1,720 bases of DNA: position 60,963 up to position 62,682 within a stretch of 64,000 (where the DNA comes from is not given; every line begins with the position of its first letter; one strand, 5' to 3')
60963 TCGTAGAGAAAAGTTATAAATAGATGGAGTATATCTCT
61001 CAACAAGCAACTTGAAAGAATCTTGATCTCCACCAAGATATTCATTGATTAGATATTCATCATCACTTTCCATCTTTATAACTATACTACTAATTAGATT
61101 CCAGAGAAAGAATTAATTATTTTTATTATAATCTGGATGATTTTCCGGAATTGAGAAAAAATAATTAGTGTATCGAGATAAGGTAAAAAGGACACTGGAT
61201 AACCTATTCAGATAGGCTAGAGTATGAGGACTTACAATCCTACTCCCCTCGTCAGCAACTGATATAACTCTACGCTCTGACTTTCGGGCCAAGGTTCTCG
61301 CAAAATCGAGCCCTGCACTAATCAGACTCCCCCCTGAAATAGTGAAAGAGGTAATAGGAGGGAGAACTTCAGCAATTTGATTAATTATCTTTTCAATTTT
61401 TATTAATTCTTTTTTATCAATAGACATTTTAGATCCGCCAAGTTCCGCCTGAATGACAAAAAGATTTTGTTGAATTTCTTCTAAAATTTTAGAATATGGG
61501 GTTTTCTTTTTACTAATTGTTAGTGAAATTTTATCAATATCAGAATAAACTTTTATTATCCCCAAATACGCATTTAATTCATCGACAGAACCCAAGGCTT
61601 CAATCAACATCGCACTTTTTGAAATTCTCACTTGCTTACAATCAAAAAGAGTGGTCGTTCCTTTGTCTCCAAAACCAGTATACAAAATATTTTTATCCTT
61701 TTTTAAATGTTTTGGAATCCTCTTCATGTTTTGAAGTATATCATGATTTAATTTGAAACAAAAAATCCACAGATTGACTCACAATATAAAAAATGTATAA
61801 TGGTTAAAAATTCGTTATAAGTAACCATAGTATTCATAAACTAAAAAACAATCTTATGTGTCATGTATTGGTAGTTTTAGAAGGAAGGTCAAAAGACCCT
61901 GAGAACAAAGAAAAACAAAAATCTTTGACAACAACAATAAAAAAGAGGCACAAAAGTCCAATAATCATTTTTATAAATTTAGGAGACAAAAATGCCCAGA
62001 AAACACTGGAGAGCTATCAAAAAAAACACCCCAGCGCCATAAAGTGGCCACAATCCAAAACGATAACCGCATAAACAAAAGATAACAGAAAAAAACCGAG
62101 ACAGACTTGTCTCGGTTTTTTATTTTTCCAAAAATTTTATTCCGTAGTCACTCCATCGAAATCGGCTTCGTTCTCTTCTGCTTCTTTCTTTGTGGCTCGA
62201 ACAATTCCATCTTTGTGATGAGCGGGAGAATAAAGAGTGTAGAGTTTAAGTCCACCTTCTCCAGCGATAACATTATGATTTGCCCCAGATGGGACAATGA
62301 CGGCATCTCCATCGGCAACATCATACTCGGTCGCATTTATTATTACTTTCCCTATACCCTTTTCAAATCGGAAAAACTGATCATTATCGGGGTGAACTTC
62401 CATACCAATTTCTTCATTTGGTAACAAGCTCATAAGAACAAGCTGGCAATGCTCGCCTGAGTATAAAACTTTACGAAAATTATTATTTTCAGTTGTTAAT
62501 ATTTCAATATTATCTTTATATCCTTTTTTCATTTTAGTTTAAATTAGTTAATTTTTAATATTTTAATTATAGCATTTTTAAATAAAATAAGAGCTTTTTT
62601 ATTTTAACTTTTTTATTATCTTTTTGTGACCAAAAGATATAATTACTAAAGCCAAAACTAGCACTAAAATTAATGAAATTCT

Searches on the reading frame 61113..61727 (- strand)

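Call 57: search_protein_families(library=pfam, proteins=[window:61113-61727:-], max_evalue=0.001)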
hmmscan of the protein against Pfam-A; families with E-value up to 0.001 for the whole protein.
window:61113-61727:- (204 aa): 1 family
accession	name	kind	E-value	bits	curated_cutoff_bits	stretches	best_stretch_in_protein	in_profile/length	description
PF01923.23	Cob_adeno_trans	-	6.4e-41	140.7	24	1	15-186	1-170/171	Cobalamin adenosyltransferase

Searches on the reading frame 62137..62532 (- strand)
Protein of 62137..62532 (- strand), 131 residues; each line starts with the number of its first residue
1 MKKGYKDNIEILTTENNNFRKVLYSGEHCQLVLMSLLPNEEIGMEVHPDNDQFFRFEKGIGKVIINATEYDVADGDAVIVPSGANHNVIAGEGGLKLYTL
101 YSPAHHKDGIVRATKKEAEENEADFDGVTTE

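Call 57: search_protein_families(library=pfam, proteins=[window:62137-62532:-], max_evalue=0.001)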
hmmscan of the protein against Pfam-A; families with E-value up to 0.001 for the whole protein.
window:62137-62532:- (131 aa): 1 family
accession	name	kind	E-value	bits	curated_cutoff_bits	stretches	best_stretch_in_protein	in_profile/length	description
PF07883.17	Cupin_2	-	2e-11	43.8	27.2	1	33-90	2-58/70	Cupin domain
